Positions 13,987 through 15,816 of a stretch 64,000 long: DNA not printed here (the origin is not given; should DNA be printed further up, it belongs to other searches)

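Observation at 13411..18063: hpnC-hpnD-hpnE translationally coupled to a dehydrogenase / FGGY kinase / class-II aldolase trio not in the canonical hpn set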

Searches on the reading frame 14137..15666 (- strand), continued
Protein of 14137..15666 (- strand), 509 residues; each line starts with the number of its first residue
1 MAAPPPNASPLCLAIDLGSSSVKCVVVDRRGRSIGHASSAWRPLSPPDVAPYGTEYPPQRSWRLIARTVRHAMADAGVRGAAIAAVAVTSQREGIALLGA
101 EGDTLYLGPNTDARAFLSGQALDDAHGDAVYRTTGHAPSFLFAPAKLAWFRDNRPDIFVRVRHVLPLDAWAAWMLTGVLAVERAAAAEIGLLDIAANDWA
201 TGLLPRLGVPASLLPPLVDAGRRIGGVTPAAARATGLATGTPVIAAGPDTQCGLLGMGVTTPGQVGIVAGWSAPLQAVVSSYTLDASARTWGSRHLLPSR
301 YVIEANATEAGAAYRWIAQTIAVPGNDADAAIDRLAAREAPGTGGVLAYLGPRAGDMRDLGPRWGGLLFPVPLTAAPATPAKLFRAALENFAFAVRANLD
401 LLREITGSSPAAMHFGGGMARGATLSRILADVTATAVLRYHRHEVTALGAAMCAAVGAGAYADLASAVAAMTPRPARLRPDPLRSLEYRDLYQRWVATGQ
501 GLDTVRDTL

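Call 40: search_protein_families(library=pfam, alignment_id=A2, max_evalue=0.00001)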
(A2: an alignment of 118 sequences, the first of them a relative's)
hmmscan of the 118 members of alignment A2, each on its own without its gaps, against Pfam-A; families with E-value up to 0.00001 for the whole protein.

A. member 1, L005:7111-7971:+ (286 aa): 1 family
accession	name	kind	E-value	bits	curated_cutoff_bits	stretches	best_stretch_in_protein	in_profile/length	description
PF02146.23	SIR2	-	1.3e-42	146.2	24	1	46-227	1-180/180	Sir2 family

B. families by the number of members that match (of 118 scanned): 130 families (the first 25 are shown)
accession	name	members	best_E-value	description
PF01314.23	AFOR_C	5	1.7e-112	Aldehyde ferredoxin oxidoreductase, domains 2 & 3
PF02730.20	AFOR_N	5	6.3e-80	Aldehyde ferredoxin oxidoreductase, N-terminal domain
PF04432.18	FrhB_FdhB_C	4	2.8e-47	Coenzyme F420 hydrogenase/dehydrogenase, beta subunit C terminus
PF04422.18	FrhB_FdhB_N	4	9.8e-17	Coenzyme F420 hydrogenase/dehydrogenase, beta subunit N-term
PF04015.17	DUF362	3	7.3e-45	Domain of unknown function (DUF362)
PF00561.26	Abhydrolase_1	3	9.7e-37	alpha/beta hydrolase fold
PF12697.13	Abhydrolase_6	3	6.2e-22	Alpha/beta hydrolase family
PF00171.27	Aldedh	2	3.6e-142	Aldehyde dehydrogenase family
PF13549.11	ATP-grasp_5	2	5.8e-86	ATP-grasp domain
PF07690.21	MFS_1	2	1.3e-52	Major Facilitator Superfamily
PF13607.11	Succ_CoA_lig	2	1.7e-51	Succinyl-CoA ligase like flavodoxin domain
PF02146.23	SIR2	2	1.3e-42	Sir2 family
PF00857.26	Isochorismatase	2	3.7e-38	Isochorismatase domain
PF00441.29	Acyl-CoA_dh_1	2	2.5e-36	Acyl-CoA dehydrogenase, C-terminal domain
PF12698.13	ABC2_membrane_3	2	8.3e-34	ABC-2 family transporter protein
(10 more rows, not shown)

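Call 51: search_protein_families(library=pfam, proteins=[L077:8193-9968:+, L050:8769-10232:+, L050:6233-8623:-, L070:8806-10062:-, L057:8518-10008:-, L085:12744-14249:+, L021:8369-8980:+, L021:7652-8335:+, L021:6720-7655:+, L021:5360-6712:+], max_evalue=0.001)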
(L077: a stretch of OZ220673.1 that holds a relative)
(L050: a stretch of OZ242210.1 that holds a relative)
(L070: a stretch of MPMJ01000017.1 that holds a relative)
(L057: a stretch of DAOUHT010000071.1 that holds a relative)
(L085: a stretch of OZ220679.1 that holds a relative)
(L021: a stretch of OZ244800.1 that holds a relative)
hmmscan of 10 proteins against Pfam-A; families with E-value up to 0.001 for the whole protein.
L077:8193-9968:+ (591 aa): 0 families

L050:8769-10232:+ (487 aa): 0 families

L050:6233-8623:- (796 aa): 6 families
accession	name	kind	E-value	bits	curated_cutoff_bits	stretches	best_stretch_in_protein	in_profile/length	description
PF02518.31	HATPase_c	-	1.4e-27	96.8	26.4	1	427-535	2-109/111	Histidine kinase-, DNA gyrase B-, and HSP90-like ATPase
PF00072.30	Response_reg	-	4.3e-25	88.5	30.2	1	564-673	1-111/111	Response regulator receiver domain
PF00512.31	HisKA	-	4.1e-19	68.8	26.9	1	315-382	2-66/66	His Kinase A (phospho-acceptor) domain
PF00486.34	Trans_reg_C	-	1.2e-18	67.4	26.2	1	706-782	1-77/77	Transcriptional regulatory protein, C terminal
PF13185.12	GAF_2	-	1e-10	42.4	28.6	1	32-173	2-136/136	GAF domain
PF01590.32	GAF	-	2.2e-10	41.6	22.4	1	34-172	2-133/133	GAF domain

L070:8806-10062:- (418 aa): 0 families

L057:8518-10008:- (496 aa): 0 families

L085:12744-14249:+ (501 aa): 6 families
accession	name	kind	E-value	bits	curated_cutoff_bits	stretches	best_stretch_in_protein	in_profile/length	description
PF01209.24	Ubie_methyltran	-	2.1e-53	181.5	20.1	1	276-499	7-232/233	ubiE/COQ5 methyltransferase family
PF08241.18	Methyltransf_11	-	3.8e-18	66.3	21.2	1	321-417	1-94/95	Methyltransferase domain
PF13649.12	Methyltransf_25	-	8.4e-17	62.1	27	1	321-414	2-97/97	Methyltransferase domain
PF08242.18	Methyltransf_12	-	6.2e-10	40.1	30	1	321-416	1-98/98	Methyltransferase domain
PF13489.12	Methyltransf_23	-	2.7e-09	37.4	27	1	300-481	5-160/164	Methyltransferase domain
PF13847.12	Methyltransf_31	-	6e-09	36.2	27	1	320-422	7-113/145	Methyltransferase domain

L021:8369-8980:+ (203 aa): 1 family
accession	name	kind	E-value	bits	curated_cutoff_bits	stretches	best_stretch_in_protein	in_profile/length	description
PF09335.16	VTT_dom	-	6e-14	53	33.9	1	71-191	2-121/123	VTT domain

L021:7652-8335:+ (227 aa): 2 families
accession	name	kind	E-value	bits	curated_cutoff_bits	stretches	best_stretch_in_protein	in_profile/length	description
PF01983.22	CofC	-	4.4e-29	101.7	22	1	4-213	3-202/217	Guanylyl transferase CofC like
PF12804.13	NTP_transf_3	-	3.7e-09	37.4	27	1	33-138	25-127/160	MobA-like NTP transferase domain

L021:6720-7655:+ (311 aa): 1 family
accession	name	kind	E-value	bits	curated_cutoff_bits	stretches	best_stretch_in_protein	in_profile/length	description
PF01933.23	CofD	-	3.5e-51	174.5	30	1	2-270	1-257/290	2-phospho-L-lactate transferase CofD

L021:5360-6712:+ (450 aa): 2 families
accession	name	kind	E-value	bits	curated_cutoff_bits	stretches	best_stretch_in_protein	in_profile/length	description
PF01546.33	Peptidase_M20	-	2.9e-28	99.6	24.6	1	86-446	2-205/206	Peptidase family M20/M25/M40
PF07687.19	M20_dimer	-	8.4e-19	68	21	1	201-341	1-100/107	Peptidase dimerisation domain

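Call 53: search_protein_families(library=pfam, proteins=[L043:8967-9956:+, L043:7660-8859:+, L043:6281-7705:+, L043:13998-15257:-, L060:8458-9993:+, L060:13914-14858:+, L067:6055-8028:+, L067:8025-9296:+, L074:8763-10007:+, L074:7843-8754:+], max_evalue=0.0001)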
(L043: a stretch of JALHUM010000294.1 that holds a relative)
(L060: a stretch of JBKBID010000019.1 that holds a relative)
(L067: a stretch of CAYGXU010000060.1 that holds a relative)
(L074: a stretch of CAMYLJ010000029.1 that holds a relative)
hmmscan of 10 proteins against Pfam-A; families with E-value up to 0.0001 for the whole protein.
L043:8967-9956:+ (329 aa): 8 families
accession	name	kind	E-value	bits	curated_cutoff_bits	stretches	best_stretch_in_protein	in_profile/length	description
PF01370.27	Epimerase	-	1.3e-35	123.4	20.9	1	4-229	2-240/240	NAD dependent epimerase/dehydratase family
PF01073.25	3Beta_HSD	-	1e-23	84.2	22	1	5-217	2-229/280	3-beta hydroxysteroid dehydrogenase/isomerase family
PF07993.18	NAD_binding_4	-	2.6e-21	76.4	20.1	1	60-177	84-210/258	Male sterility protein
PF13460.12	NAD_binding_10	-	9.3e-19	68.4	27.2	1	7-169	1-145/184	NAD(P)H-binding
PF16363.11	GDP_Man_Dehyd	-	4e-16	59.8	27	1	4-166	1-179/332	GDP-mannose 4,6 dehydratase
PF05368.20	NmrA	-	3e-15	57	27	1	4-113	6-107/298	NmrA-like family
PF02719.21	Polysacc_synt_2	-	9.7e-08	32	20.2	1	4-113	2-128/293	Polysaccharide biosynthesis protein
PF04321.23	RmlD_sub_bind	-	2.5e-05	23.9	27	1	1-113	1-101/287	RmlD substrate binding domain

L043:7660-8859:+ (399 aa): 1 family
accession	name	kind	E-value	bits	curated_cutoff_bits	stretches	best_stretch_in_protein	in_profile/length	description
PF04389.22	Peptidase_M28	-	2.4e-19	70.3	21.3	1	221-393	22-191/193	Peptidase family M28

L043:6281-7705:+ (474 aa): 1 family
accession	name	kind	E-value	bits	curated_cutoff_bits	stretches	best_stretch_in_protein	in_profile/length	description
PF00202.27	Aminotran_3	-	1.1e-89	301.3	30.5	1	55-449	12-402/403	Aminotransferase class-III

L043:13998-15257:- (419 aa): 5 families
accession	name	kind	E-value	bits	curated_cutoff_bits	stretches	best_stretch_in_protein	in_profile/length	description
PF00270.35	DEAD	-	1.4e-49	168.5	26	1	25-190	1-165/167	DEAD/DEAH box helicase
PF00271.37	Helicase_C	-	1.7e-33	115.6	23.5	1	226-333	2-109/110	Helicase conserved C-terminal domain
PF04851.21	ResIII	-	3.5e-08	34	22.5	1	41-185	26-162/164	Type III restriction enzyme, res subunit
PF13245.12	AAA_19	-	8.7e-06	26.4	25.1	0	28-177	1-119/134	AAA domain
PF00580.27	UvrD-helicase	-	6.3e-05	23.2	23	0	40-104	15-79/271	UvrD/REP helicase N-terminal domain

L060:8458-9993:+ (511 aa): 1 family
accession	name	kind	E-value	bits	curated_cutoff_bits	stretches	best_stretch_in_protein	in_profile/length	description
PF00171.27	Aldedh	-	3.6e-142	474.6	23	1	8-454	13-459/461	Aldehyde dehydrogenase family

L060:13914-14858:+ (314 aa): 1 family
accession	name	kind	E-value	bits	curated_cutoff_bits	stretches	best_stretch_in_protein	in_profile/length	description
PF00892.27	EamA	-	1.7e-05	25.6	28.2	1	55-123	63-133/135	EamA-like transporter family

L067:6055-8028:+ (657 aa): 2 families
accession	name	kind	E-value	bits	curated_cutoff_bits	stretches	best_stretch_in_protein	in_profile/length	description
PF01314.23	AFOR_C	-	1.9e-85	287.8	27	1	267-644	18-385/385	Aldehyde ferredoxin oxidoreductase, domains 2 & 3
PF02730.20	AFOR_N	-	7.1e-73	245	29.8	1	8-205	2-198/199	Aldehyde ferredoxin oxidoreductase, N-terminal domain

L067:8025-9296:+ (423 aa): 3 families
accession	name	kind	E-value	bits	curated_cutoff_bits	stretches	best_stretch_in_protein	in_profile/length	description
PF07690.21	MFS_1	-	2.7e-27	96.1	33.4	2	259-409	26-168/347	Major Facilitator Superfamily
PF13347.12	MFS_2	-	1.5e-13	50.6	27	1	51-391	31-392/427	MFS/sugar transport protein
PF00083.30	Sugar_tr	-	3.9e-07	29.8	22.3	1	236-373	14-155/452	Sugar (and other) transporter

L074:8763-10007:+ (414 aa): 1 family
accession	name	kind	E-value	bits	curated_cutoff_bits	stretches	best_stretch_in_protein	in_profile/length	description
PF00067.27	p450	-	3e-28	99.2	22.8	1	195-377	216-431/462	Cytochrome P450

L074:7843-8754:+ (303 aa): 1 family
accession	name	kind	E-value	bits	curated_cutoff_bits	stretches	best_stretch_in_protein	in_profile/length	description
PF00440.29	TetR_N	-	4.6e-16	58.8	24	1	105-151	1-47/47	Bacterial regulatory proteins, tetR family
